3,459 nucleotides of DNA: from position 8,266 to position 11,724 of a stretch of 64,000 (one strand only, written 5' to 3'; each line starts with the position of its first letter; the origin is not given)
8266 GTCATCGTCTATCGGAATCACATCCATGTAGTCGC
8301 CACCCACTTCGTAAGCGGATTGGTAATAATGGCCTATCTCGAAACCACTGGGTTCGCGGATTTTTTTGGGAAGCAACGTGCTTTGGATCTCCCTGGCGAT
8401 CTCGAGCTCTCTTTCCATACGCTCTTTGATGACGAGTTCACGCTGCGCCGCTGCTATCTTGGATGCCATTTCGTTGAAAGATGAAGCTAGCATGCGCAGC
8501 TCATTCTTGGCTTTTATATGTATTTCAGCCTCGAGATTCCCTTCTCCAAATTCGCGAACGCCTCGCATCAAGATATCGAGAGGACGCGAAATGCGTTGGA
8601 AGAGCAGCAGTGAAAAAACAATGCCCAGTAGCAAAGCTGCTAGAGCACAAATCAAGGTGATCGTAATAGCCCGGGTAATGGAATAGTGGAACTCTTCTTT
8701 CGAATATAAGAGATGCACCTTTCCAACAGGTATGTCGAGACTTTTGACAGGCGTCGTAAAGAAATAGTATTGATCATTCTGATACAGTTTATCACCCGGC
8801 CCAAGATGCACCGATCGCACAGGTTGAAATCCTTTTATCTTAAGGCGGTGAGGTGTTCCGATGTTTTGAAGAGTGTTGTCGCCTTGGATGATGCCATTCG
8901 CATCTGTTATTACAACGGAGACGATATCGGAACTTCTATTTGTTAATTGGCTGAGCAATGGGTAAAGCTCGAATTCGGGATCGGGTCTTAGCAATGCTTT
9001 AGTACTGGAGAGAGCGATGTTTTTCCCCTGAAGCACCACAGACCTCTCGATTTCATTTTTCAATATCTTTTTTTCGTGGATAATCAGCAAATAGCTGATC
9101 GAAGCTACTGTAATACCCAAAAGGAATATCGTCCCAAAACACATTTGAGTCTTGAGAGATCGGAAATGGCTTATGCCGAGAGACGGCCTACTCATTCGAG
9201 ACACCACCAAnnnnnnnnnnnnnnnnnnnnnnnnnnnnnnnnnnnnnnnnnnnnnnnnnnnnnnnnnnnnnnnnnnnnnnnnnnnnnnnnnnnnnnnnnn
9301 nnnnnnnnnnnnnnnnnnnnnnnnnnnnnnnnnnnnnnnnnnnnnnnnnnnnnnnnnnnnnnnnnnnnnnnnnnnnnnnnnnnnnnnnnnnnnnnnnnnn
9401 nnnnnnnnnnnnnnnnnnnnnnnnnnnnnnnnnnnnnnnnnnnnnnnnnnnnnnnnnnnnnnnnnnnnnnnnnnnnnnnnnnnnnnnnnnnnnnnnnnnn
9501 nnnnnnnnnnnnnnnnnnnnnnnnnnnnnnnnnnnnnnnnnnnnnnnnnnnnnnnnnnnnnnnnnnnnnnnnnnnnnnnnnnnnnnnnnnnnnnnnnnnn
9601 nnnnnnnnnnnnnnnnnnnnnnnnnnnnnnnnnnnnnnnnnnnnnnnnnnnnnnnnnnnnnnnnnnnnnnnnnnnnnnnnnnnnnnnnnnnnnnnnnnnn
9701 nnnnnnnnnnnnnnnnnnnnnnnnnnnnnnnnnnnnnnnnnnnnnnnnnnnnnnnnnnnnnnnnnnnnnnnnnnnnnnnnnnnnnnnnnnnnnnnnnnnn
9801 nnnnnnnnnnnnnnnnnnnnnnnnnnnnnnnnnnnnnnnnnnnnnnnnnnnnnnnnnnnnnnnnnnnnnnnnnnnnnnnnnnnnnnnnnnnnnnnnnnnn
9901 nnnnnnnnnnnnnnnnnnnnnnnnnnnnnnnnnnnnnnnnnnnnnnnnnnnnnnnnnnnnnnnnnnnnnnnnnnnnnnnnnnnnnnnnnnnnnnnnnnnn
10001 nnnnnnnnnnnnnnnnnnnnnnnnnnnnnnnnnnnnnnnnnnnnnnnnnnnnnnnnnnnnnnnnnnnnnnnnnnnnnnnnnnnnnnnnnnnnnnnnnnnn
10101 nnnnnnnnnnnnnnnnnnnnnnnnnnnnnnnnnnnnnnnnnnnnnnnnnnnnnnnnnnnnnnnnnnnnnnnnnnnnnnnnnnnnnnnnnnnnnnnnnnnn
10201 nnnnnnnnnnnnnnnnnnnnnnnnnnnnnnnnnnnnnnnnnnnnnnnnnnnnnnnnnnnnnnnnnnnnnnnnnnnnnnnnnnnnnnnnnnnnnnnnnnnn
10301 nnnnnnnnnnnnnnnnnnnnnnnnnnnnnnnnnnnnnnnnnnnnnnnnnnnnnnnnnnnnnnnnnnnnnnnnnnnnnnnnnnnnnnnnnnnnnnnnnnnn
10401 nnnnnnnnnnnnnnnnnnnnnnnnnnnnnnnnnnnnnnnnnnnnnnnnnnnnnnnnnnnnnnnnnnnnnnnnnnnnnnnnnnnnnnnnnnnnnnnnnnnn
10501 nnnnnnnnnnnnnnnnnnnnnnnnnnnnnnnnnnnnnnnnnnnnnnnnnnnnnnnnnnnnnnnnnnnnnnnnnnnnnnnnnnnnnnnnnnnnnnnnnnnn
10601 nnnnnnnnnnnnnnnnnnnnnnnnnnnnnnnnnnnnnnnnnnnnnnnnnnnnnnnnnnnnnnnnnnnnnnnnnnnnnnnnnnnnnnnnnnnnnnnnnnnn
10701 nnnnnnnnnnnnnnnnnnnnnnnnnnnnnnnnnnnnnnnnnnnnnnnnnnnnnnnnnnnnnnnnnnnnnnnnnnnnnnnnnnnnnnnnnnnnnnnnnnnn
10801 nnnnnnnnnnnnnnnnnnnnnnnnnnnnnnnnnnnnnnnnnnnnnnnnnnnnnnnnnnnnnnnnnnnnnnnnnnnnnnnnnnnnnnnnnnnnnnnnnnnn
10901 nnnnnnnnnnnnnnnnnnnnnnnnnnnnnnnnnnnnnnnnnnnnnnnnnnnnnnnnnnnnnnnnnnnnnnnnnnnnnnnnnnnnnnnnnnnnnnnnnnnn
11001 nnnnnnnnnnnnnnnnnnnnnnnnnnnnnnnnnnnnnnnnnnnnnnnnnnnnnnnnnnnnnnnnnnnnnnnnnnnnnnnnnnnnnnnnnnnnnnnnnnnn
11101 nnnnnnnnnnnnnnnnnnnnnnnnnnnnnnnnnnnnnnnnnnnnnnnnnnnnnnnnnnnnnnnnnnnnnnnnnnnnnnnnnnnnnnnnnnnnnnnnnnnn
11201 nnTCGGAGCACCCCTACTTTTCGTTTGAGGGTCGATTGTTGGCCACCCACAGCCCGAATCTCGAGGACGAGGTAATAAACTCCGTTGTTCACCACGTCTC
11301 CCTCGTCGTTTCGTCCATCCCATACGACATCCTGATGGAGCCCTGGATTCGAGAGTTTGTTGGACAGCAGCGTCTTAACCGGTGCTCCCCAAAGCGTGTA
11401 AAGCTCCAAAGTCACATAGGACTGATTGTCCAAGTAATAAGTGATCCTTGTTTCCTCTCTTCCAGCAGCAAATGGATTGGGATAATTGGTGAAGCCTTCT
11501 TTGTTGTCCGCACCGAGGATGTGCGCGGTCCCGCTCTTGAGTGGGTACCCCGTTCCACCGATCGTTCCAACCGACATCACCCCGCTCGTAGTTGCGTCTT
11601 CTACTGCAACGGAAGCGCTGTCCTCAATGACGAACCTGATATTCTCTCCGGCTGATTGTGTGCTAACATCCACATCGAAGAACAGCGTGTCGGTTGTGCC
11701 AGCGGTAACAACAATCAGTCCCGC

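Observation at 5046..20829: Operon coupling a 3209-aa T9SS-type surface protein to a PorV/PorP-like barrel and a complete partner-switching module plus a GAF histidine kinase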

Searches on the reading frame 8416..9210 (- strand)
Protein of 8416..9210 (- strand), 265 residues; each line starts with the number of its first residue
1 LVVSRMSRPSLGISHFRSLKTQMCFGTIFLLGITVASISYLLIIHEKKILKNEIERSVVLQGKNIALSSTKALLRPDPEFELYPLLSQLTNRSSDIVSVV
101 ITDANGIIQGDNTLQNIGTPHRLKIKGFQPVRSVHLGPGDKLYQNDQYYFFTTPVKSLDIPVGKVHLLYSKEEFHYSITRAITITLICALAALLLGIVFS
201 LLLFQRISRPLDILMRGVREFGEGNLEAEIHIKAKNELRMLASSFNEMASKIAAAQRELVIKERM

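Call 65: find_homologous_proteins(query=window:8416-9210:-, max_evalue=0.001)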
Query window:8416-9210:- (265 aa): 4 proteins with E <= 0.001 among 1644 candidates.
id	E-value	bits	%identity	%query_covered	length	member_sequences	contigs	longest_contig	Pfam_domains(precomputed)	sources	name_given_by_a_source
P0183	2.8e-85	304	58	98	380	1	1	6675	PF00672.31,PF07228.18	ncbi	ncbi:MAG: SpoIIE family protein phosphatase, partial [Candidatus Latescibacterota bacterium]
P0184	3.3e-74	268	53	94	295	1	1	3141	PF00672.31,PF17203.11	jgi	jgi:methyl-accepting chemotaxis protein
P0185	5.6e-44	169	52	66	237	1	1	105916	PF17203.11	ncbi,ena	-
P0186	4.7e-43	166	38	94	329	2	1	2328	PF00672.31,PF17203.11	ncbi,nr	ncbi:MAG: HAMP domain-containing protein, partial [Candidatus Krumholzibacteria bacterium]|nr:HAMP d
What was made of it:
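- Tried and rejected: It returned only 4 partial proteins (call 65).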

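Call 72: search_protein_families(library=pfam, alignment_id=A6, max_evalue=0.01)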
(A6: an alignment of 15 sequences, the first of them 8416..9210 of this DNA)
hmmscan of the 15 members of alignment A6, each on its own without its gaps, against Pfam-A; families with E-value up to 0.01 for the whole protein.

A. member 1, window:8416-9210:- (265 aa): 1 family
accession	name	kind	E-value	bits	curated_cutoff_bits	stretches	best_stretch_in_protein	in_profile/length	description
PF00672.30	HAMP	-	1.2e-11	45.1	25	1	203-252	2-51/53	HAMP domain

B. families by the number of members that match (of 15 scanned): 5 families
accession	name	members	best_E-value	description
PF00672.30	HAMP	14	5.1e-17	HAMP domain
PF17203.10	sCache_3_2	5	4e-09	Single cache domain 3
PF18947.5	HAMP_2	1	0.00027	HAMP domain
PF02743.24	dCache_1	1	0.0044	Cache domain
PF12263.13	DUF3611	1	0.007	Protein of unknown function (DUF3611)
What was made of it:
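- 7645..9210 (-): Inner-membrane sensor phosphatase:
- TM1, aa 23-46;
- periplasmic single-Cache-like domain, aa 47-175;
- TM2, aa 176-209;
- HAMP, aa 203-252;
- PP2C/SpoIIE, aa 313-507.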

The start codon may be the ATG at 9195. sCache_3_2 is hit in 5/15 orthologues and in database relatives (calls 65, 72).
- Five of 15 orthologous sensors hit sCache_3_2, a ligand-binding fold (call 72).

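Call 82: search_protein_representatives(alignment_id=A7)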
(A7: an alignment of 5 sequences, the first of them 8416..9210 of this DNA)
Query: 5 sequences, 300 profile positions. Proteins with E-value up to 0.001 (for the whole library): 38656; up to 1e-10: 1940; up to 1e-30: 88. The best 150 are listed.
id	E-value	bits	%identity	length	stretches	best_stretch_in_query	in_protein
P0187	2.3e-145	499.8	-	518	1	1-300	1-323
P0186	2.6e-133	460.2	-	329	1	7-300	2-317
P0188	1.2e-113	395.6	-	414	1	1-300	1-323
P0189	7.4e-111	386.5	-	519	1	7-300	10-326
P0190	3.1e-110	384.4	-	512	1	3-300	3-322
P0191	1.8e-101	355.7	-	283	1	2-278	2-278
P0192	1.3e-97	343.0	-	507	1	12-300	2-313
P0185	1.3e-94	333.2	-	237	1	1-272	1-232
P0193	2.5e-91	322.4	-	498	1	20-299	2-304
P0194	6.2e-86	304.7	-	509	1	11-295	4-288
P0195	4.7e-84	298.5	-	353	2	184-300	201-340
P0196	4.9e-81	288.6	-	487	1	26-295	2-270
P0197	1.7e-77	277.0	-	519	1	3-299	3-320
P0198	8.1e-67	241.9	-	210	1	1-208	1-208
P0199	1.1e-61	225.1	-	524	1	14-296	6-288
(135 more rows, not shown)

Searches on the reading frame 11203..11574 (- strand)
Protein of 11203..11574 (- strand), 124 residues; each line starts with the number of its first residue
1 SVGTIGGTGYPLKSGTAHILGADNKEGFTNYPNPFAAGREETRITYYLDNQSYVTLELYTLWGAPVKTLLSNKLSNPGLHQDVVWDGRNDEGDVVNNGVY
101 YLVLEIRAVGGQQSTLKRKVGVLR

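Call 31: search_protein_families(library=pfam, proteins=[window:11203-11574:-], max_evalue=10)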
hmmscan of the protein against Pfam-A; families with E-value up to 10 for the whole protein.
seq(124 aa): 2 families
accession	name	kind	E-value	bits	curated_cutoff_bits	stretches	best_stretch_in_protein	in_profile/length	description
PF13860.13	FlgD_ig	-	7.8e-05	23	27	1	38-104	8-73/79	FlgD Ig-like domain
PF13585.12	CHU_C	-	0.002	18.6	27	1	49-111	24-75/86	CHU_C Type IX secretion signal domain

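Call 61: search_protein_families(library=pfam, alignment_id=A5, max_evalue=0.01)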
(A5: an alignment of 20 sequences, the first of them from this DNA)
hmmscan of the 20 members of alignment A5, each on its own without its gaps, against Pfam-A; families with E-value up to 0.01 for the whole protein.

A. member 1, seq(105 aa): 2 families
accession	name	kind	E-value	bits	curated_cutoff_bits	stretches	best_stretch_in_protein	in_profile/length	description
PF13860.13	FlgD_ig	-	5.4e-05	23.5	27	1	19-85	8-73/79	FlgD Ig-like domain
PF13585.12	CHU_C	-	0.0013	19.3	27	1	30-92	24-75/86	CHU_C Type IX secretion signal domain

B. families by the number of members that match (of 20 scanned): 4 families
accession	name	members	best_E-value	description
PF13860.13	FlgD_ig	19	2.5e-08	FlgD Ig-like domain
PF13585.12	CHU_C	11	0.00017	CHU_C Type IX secretion signal domain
PF18962.6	Por_Secre_tail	4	0.0043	Secretion system C-terminal sorting domain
PF18316.7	S-l_SbsC_C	1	0.0045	S-layer protein SbsC C-terminal domain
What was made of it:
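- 11203..11517 (-): C-terminal domain (aa 3105-3209) of the giant protein. It is T9SS CTD-like, with motifs NYPNPF ... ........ ... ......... Window sequence: FlgD_ig E = 5e-5 (23 bits, cut-off 27); CHU_C E = 1e-3 (calls 31, 61). Across 20 orthologous CTDs: FlgD_ig 19/20, CHU_C 11/20, Por_Secre_tail 4/20 (call 61).
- On T9SS cargo (CTD-bearing substrate): The window CTD scores FlgD_ig 23 bits (cut-off 27) and CHU_C E = 1e-3, with no Por_Secre_tail hit (calls 31, 61). Family level: FlgD_ig 19/20, CHU_C 11/20, Por_Secre_tail 4/20 (call 61).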

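Call 62: search_solved_structures(query=A5, max_evalue=10)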
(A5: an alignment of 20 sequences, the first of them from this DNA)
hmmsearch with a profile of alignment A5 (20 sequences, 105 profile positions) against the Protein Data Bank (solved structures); distinct sequences matched with E-value up to 10: 14.
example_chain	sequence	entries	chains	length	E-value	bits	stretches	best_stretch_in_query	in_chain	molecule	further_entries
7eh9_A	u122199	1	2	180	1.7e-05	28.2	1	27-93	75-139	Basal-body rod modification protein FlgD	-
7bhq_A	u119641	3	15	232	2.5e-05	27.6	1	28-93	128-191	Basal-body rod modification protein FlgD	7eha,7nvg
6za2_A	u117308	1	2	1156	3.7e-05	27.1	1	12-104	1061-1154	Por secretion system protein porU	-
4zzf_A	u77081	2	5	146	0.003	21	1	36-99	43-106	Flagellar basal body rod modification protein | Basal-body rod modification protein FlgD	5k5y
4zzk_A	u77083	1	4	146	0.003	21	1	36-99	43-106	Basal-body rod modification protein FlgD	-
3osv_A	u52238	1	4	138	0.0052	20.2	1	31-92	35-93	Flagellar basal-body rod modification protein FlgD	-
1xf1_A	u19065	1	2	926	0.0056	20.1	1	56-91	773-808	C5a peptidase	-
8bty_A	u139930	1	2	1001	0.0061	20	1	56-91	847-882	C5a peptidase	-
3eif_A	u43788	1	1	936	0.0069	19.8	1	56-91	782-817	C5a peptidase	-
7yzx_A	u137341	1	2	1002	0.0077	19.6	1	56-91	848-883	C5a peptidase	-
7bj3_A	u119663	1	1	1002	0.0077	19.6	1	56-91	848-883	C5a peptidase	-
4fvs_A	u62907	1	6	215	0.084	16.3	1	3-27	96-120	putative lipoprotein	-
3c12_A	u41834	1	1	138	0.13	15.7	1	32-97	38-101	Flagellar protein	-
5m11_A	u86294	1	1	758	0.69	13.4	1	57-85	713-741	Immunoreactive 84kD antigen PG93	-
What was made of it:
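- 11203..11517 (-): Family profile against PDB: P. gingivalis PorU CTD residues 1061-1154, E = 3.7e-5 (call 62).
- On T9SS cargo (CTD-bearing substrate): PorU CTD in PDB, E = 3.7e-5 (call 62).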
